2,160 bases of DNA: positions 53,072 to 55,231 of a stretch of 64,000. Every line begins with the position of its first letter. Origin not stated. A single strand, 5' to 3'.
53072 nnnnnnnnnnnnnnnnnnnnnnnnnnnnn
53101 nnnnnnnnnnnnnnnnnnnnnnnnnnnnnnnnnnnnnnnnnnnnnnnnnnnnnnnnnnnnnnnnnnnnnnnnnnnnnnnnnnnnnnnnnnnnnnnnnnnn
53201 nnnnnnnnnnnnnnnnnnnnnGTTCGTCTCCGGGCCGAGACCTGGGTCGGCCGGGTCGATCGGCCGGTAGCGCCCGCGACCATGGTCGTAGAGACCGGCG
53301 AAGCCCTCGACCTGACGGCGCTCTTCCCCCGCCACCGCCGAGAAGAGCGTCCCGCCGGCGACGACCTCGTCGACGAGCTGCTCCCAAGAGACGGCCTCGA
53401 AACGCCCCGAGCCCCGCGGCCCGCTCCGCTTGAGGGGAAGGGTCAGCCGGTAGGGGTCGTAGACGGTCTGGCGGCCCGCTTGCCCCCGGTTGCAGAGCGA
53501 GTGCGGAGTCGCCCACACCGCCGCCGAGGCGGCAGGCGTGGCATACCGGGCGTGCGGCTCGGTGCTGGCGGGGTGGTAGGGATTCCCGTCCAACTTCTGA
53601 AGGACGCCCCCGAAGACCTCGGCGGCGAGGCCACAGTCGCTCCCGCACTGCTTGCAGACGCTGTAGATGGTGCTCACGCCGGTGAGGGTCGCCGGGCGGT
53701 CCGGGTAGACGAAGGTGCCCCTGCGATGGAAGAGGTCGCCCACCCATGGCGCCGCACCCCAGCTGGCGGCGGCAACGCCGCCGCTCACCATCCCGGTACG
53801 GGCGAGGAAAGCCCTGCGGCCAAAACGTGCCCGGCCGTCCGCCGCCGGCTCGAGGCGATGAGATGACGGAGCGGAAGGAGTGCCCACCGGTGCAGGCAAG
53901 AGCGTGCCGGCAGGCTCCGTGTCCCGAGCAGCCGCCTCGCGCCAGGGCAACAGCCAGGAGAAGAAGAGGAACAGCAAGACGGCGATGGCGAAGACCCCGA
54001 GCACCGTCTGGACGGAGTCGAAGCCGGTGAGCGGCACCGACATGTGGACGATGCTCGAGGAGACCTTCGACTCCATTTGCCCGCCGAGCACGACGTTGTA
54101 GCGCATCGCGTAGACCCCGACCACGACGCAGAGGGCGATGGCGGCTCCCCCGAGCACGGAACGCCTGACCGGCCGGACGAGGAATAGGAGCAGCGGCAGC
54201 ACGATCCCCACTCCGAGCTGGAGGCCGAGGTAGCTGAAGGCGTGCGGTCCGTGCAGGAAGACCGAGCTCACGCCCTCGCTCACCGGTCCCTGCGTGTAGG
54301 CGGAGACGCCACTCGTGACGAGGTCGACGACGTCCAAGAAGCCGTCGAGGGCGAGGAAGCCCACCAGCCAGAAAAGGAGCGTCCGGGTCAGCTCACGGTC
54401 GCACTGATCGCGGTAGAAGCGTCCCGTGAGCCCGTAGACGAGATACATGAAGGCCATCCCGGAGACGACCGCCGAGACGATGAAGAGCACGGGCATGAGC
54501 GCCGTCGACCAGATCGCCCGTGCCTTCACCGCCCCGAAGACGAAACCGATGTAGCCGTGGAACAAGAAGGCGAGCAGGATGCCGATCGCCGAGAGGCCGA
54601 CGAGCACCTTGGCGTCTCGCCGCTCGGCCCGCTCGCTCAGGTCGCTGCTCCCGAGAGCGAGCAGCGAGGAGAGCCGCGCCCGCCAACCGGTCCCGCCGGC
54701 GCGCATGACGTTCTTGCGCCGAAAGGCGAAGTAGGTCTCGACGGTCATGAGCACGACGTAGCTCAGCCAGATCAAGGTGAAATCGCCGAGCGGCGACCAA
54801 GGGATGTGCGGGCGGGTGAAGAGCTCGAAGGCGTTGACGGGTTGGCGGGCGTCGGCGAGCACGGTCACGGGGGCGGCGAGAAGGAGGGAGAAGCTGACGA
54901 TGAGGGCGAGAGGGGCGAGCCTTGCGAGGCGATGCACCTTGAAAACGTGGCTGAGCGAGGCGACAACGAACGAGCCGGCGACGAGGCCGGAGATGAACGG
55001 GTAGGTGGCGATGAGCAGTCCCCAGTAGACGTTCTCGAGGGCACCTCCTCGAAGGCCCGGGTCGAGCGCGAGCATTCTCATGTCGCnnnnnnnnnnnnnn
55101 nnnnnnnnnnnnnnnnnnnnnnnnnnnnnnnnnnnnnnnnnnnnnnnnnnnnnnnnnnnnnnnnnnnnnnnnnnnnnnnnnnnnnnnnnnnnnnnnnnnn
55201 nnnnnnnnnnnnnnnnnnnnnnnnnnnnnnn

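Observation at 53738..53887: Internal twin-arginine signal placed after an odd number of helices, plus a possible internal GTG start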

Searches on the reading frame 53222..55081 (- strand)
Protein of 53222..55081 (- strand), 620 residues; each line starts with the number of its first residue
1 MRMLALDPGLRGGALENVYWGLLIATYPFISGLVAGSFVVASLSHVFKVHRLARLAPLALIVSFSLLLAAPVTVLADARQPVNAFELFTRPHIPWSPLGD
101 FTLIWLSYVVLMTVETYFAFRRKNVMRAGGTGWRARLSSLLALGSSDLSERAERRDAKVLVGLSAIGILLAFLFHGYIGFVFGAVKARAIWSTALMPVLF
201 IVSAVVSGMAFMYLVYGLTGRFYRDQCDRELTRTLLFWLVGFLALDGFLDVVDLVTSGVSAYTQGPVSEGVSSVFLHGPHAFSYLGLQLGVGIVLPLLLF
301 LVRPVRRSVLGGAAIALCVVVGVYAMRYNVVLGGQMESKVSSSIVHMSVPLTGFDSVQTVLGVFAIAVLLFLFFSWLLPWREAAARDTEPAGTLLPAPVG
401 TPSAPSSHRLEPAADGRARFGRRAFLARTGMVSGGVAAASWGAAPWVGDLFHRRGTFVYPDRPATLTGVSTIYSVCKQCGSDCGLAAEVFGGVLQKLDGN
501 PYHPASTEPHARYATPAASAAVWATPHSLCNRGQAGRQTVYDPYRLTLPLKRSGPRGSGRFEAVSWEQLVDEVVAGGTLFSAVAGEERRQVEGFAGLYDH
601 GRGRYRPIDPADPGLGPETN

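Call 37: search_protein_representatives(protein=window:53222-55081:-)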
Query: 620 residues. Proteins with E-value up to 0.001 (for the whole library): 2437; up to 1e-10: 624; up to 1e-30: 77. The best 150 are listed.
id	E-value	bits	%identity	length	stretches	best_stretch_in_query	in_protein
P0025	5.4e-128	444.7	56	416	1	11-389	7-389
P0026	1.2e-93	331.3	47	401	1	15-388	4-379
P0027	6.5e-90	318.9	69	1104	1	416-620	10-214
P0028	2.9e-76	273.8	39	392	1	11-384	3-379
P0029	1.2e-70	255.3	62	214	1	196-396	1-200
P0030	4.0e-63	230.4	39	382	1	16-383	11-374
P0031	5.0e-63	230.1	40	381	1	18-382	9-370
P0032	8.4e-63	229.3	68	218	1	420-561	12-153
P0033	8.3e-62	226.1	34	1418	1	16-618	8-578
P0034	1.5e-61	225.2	55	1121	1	437-620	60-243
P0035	5.1e-56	207.0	54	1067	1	444-620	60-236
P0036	2.1e-53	198.3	36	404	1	18-381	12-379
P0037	2.7e-53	197.9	35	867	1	17-381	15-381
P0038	1.5e-52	195.5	36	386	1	13-407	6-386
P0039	2.4e-52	194.8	32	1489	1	9-582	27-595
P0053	8.5e-43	163.3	34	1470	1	18-581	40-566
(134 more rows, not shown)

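Call 46: find_homologous_proteins(query=P0033, max_evalue=1e-20)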
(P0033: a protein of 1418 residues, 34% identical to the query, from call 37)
Query P0033 (1418 aa): 36 proteins with E <= 1e-20 among 8000 candidates.
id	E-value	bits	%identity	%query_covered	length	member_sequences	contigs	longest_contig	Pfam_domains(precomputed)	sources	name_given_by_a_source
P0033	0.0e+0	3307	100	100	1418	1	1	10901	PF00384.28,PF01568.28,PF03916.20,PF04879.22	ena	-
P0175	0.0e+0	2696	80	100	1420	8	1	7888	PF00384.28,PF01568.28,PF03916.20,PF04879.22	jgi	jgi:anaerobic selenocysteine-containing dehydrogenase/Ni/Fe-hydrogenase subunit HybB-like protein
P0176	0.0e+0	2476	73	100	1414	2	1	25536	PF00384.28,PF01568.28,PF03916.20,PF04879.22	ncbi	ncbi:MAG: NrfD/PsrC family molybdoenzyme membrane anchor subunit [Planctomycetales bacterium]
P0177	0.0e+0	2259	69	100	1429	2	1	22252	PF00384.28,PF01568.28,PF03916.20,PF04879.22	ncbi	-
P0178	0.0e+0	2256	69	100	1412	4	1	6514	PF00384.28,PF01568.28,PF03916.20,PF04879.22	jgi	jgi:tetrathionate reductase subunit A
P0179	0.0e+0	2235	67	100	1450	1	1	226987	PF00384.28,PF01568.28,PF03916.20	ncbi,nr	ncbi:MAG: NrfD/PsrC family molybdoenzyme membrane anchor subunit [Trueperaceae bacterium]|nr:NrfD/Ps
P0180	0.0e+0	2170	66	100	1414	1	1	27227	PF00384.28,PF01568.28,PF03916.20,PF04879.22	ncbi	ncbi:MAG: NrfD/PsrC family molybdoenzyme membrane anchor subunit [Acidimicrobiia bacterium]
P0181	0.0e+0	2130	64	100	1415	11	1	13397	PF00384.28,PF01568.28,PF03916.20,PF04879.22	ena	-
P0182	0.0e+0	2122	65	100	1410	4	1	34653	PF00384.28,PF01568.28,PF03916.20,PF04879.22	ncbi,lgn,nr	ncbi:MAG: NrfD/PsrC family molybdoenzyme membrane anchor subunit [Deltaproteobacteria bacterium]|nr:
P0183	0.0e+0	2121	66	100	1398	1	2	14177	PF00384.28,PF01568.28,PF03916.20,PF04879.22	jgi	jgi:tetrathionate reductase subunit A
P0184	0.0e+0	2121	65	100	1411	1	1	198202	PF00384.28,PF01568.28,PF03916.20,PF04879.22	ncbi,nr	ncbi:MAG: NrfD/PsrC family molybdoenzyme membrane anchor subunit [Acidimicrobiales bacterium]|nr:Nrf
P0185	0.0e+0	2116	65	100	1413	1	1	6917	PF00384.28,PF01568.28,PF03916.20,PF04879.22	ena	-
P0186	0.0e+0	2102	64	100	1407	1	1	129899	PF00384.28,PF01568.28,PF03916.20,PF04879.22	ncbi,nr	ncbi:MAG: NrfD/PsrC family molybdoenzyme membrane anchor subunit [Acidimicrobiales bacterium]|nr:Nrf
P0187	0.0e+0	2095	65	100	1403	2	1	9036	PF00384.28,PF01568.28,PF03916.20,PF04879.22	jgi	jgi:tetrathionate reductase subunit A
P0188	0.0e+0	2074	63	100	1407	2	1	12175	PF00384.28,PF01568.28,PF03916.20,PF04879.22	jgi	jgi:tetrathionate reductase subunit A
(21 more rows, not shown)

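Call 56: find_encoding_contigs(protein=P0184, flank=5000, max_places=2)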
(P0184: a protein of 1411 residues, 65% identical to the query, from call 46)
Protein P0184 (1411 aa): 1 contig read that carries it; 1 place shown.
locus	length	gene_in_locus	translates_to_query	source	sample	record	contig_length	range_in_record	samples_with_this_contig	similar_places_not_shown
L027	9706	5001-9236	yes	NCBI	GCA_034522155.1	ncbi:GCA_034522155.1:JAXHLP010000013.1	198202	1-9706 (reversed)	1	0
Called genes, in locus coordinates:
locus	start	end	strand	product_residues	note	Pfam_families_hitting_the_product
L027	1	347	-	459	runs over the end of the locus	PF01565:FAD_binding_4, PF02913:FAD-oxidase_C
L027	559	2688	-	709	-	PF02830:V4R (weak), PF13492:GAF_3 (faint), PF01590:GAF (weak), PF00990:GGDEF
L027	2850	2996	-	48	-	-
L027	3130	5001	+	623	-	PF12838:Fer4_7, PF13187:Fer4_9 (weak), PF14697:Fer4_21 (weak), PF12838:Fer4_7, PF13187:Fer4_9, PF13237:Fer4_10, PF14697:Fer4_21, PF13247:Fer4_11, +11 more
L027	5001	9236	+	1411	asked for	PF03916:NrfD, PF04879:Molybdop_Fe4S4, PF00384:Molybdopterin, PF01568:Molydop_binding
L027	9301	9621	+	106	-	PF02627:CMD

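Call 57: find_encoding_contigs(protein=P0179, flank=5000, max_places=2)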
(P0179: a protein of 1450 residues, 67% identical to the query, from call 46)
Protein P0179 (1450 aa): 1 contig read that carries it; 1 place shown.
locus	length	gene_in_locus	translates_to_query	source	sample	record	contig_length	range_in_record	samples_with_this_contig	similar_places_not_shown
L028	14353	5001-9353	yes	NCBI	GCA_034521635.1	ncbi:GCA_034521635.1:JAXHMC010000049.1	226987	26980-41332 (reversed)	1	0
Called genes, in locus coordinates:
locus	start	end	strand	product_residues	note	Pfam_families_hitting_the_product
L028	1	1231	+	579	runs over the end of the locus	PF14716:HHH_8, PF14520:HHH_5 (weak), PF14792:DNA_pol_B_palm (weak), PF14791:DNA_pol_B_thumb, PF02811:PHP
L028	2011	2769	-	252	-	PF18135:Type_ISP_C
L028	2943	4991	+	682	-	PF12838:Fer4_7, PF13187:Fer4_9 (weak), PF00037:Fer4 (weak), PF12837:Fer4_6 (weak), PF12838:Fer4_7, PF13187:Fer4_9 (weak), PF14697:Fer4_21, PF13247:Fer4_11, +7 more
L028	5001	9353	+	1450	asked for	PF03916:NrfD, PF00384:Molybdopterin, PF01568:Molydop_binding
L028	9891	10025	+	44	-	-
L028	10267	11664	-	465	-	PF14742:GDE_N_bis, PF22422:MGH1-like_GH (weak)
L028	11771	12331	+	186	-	PF01547:SBP_bac_1, PF13416:SBP_bac_8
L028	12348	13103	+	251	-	-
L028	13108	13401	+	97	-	-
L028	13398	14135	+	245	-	PF00528:BPD_transp_1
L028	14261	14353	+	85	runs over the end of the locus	-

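Call 63: predict_structure(alignment_id=A3)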
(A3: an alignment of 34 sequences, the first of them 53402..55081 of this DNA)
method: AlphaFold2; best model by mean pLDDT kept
length: 560 residues; sequences in the alignment: 34
mean_pLDDT: 72.0   pTM: 0.76
mean pLDDT of the five models: 72.0, 69.7, 69.5, 69.1, 68.1
residues with pLDDT >= 90: 179; 70-90: 162; 50-70: 90; < 50: 129
segments of 3 or more residues with pLDDT < 50: 1-17, 81-83, 391-394, 455-469, 473-485, 498-560
pLDDT, mean of each block of 10 residues (from residue 1): 34 46 91 96 93 91 94 72 54 62 93 91 73 81 73 90 97 94 67 87 97 89 75 92 96 85 69 85 95 96 88 94 94 72 74 87 92 84 53 51 52 51 74 84 80 51 42 42 48 51 41 35 31 31 37 36
secondary structure, 60 per line:
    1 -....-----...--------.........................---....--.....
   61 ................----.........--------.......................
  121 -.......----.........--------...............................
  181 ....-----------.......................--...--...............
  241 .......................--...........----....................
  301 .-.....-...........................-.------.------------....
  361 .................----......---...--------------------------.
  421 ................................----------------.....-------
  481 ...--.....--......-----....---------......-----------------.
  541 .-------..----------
elements in order: H2-5 H22-46 H50-53 H56-76 H81-89 H98-120 H122-128 H133-141 H150-184 H196-218 H226-263 H266-276 H281-301 H303-307 H309-335 H357-377 H382-387 H420-452 E469-473 E486-490 E493-498 H504-507 H517-522
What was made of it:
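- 53942..55081 (-): TtrC/NrfD-type membrane domain, aa 1-380, nine transmembrane helices. AF2 helices 22-46, 56-76, 98-120, 150-184, 196-218, 226-263, 281-301, 309-335 and 357-377 (call 63).
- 53828..53941 (-): Cytoplasmic linker (aa 381-418), Pro/Ala-rich. It is derived from the variable TtrC C-terminal tail and the former intergenic/SD-start region. Low AF2 confidence, pLDDT about 51 (call 63).
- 53738..53794 (-): Tat h-region, predicted tenth (Tat-inserted) transmembrane segment: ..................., aa 430-448. AF2 helix 420-452, pLDDT 74-84 (call 63).
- On Ttr-type complex iron-sulfur molybdoenzyme operon: Nine AF2 helices (call 63).
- An AF2 model with nine helices plus helix 420-452 (call 63).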

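Call 65: fold_search(model_id=the predicted structure, library=pdb)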
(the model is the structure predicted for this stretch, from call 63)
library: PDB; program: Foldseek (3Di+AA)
matches with E <= 10: 330; with E <= 0.001: 5
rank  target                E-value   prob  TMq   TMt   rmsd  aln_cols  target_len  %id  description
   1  6btm_C                1.9e-08  1.00  0.57  0.69   7.5       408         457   16  Structure of Alternative Complex III from Flavobacterium johnsoniae (Wild Type) (released 2018-05-09)
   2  8k9e_C                5.4e-08  1.00  0.54  0.66   3.5       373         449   19  Cryo-EM structure of the photosynthetic alternative complex III from Chloroflexus aurantiacus at 3.3 angstrom (released 2024-03-06)
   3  6lod_C                7.8e-08  1.00  0.54  0.66   7.7       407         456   16  Cryo-EM structure of the air-oxidized photosynthetic alternative complex III from Roseiflexus castenholzii (released 2020-11-04)
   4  6f0k_C                4.5e-07  1.00  0.57  0.70   5.0       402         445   18  Alternative complex III (released 2018-05-09)
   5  2vpw_C                7.2e-04  1.00  0.32  0.63   5.7       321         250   17  Polysulfide reductase with bound menaquinone (released 2008-06-10)
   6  6btm_F                3.3e-03  1.00  0.43  0.57   8.9       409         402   14  Structure of Alternative Complex III from Flavobacterium johnsoniae (Wild Type) (released 2018-05-09)
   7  9r2g_D                2.6e-02  1.00  0.29  0.45  14.0       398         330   13  Cytochrome bd II oxidase qOR-2 type from Mycobacterium smegmatis (released 2026-03-04)
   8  9r2g_A                1.0e-01  0.99  0.34  0.46   8.9       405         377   15  Cytochrome bd II oxidase qOR-2 type from Mycobacterium smegmatis (released 2026-03-04)
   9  7ose_B                1.6e-01  0.90  0.28  0.37  10.3       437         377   12  cytochrome bd-II type oxidase with bound aurachin D (released 2021-11-17)
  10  5doq_B                2.4e-01  0.91  0.30  0.44   9.2       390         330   12  The structure of bd oxidase from Geobacillus thermodenitrificans (released 2016-05-04)
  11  7wc5                  2.4e-01  0.30  0.13  0.18  26.5       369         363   11  Crystal structure of serotonin 2A receptor in complex with psilocin (released 2022-01-26)
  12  7wc8                  2.6e-01  0.21  0.12  0.17  26.2       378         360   12  Crystal structure of serotonin 2A receptor in complex with lumateperone (released 2022-01-26)
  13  6zmq                  2.6e-01  0.20  0.14  0.13  28.0       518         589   15  Cytochrome c Heme Lyase CcmF (released 2021-05-19)
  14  8b4o_A                2.7e-01  0.95  0.33  0.40   9.6       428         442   12  Cryo-EM structure of cytochrome bd oxidase from C. glutamicum (released 2022-12-28)
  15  6rx4_B                3.1e-01  0.75  0.27  0.35  12.5       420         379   12  THE STRUCTURE OF BD OXIDASE FROM ESCHERICHIA COLI (released 2019-11-20)
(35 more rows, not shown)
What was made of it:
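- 53942..55081 (-): Foldseek: ActC 6btm_C E=1.9e-8, PsrC 2vpw_C E=7e-4 (call 65).
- On NrfD/PsrC family membrane anchors: Foldseek: ActC E=1.9e-8, PsrC E=7e-4 (call 65).
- Closest known: PsrC of Thermus thermophilus polysulfide reductase. Same: Foldseek gives E=7e-4 to 2vpw_C and 1.9e-8 to 6btm_C (call 65).
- An NrfD fold matching ActC and PsrC (call 65).
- Tried and rejected: The fold search was needed instead (call 65).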
